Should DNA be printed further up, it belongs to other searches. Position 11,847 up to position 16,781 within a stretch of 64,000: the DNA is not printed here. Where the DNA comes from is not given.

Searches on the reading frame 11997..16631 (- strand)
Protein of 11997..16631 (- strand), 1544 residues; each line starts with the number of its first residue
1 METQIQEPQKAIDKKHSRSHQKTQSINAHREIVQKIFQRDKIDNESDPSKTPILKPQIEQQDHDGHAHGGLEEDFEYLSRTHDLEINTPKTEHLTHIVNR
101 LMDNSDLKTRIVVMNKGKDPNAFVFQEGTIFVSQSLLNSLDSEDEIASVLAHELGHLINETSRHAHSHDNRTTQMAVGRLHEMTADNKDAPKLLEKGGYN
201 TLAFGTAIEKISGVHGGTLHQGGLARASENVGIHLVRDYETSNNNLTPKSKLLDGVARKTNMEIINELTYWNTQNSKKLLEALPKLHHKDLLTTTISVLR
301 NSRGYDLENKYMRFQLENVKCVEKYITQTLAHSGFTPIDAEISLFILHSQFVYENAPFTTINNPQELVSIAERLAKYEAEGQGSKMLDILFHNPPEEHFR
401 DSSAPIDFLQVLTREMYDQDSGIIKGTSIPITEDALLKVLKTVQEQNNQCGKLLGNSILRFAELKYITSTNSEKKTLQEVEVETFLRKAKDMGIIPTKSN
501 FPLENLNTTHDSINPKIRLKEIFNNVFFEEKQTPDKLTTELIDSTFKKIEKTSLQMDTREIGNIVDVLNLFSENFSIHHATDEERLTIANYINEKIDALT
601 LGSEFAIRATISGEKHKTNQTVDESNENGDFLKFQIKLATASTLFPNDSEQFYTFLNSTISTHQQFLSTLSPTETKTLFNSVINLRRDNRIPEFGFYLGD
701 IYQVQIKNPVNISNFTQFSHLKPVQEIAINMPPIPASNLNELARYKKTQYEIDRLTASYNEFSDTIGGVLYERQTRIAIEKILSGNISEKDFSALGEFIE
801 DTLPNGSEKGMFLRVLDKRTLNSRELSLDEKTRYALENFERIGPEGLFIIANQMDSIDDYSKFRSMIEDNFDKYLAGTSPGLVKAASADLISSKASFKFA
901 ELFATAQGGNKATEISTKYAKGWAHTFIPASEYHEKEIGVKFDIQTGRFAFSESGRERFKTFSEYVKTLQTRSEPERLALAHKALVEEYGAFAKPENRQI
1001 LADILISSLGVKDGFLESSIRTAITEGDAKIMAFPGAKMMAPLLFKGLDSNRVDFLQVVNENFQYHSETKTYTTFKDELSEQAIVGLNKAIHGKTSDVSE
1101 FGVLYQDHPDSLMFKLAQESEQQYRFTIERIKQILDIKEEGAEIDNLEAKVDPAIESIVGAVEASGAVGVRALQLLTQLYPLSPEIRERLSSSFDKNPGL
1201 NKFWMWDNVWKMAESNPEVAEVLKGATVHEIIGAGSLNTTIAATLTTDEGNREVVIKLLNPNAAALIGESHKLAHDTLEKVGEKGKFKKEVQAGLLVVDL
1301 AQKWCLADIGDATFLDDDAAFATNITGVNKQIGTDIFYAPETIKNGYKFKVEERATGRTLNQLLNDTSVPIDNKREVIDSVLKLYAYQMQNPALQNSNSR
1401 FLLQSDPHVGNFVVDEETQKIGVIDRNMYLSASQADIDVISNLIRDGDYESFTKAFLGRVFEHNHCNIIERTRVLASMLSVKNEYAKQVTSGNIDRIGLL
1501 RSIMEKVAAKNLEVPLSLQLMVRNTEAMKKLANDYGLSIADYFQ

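Call 6: search_protein_families(library=pfam, proteins=[window:11997-16631:-], max_evalue=0.001)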
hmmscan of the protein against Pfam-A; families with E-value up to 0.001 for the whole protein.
window:11997-16631:- (1544 aa): 2 families
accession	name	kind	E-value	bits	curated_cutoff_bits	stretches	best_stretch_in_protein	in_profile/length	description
PF01435.24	Peptidase_M48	-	1.2e-14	55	20.3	1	91-167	4-86/186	Peptidase family M48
PF03109.22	ABC1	-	0.00074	19.2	22.9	0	1232-1443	38-228/244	ABC1 atypical kinase-like domain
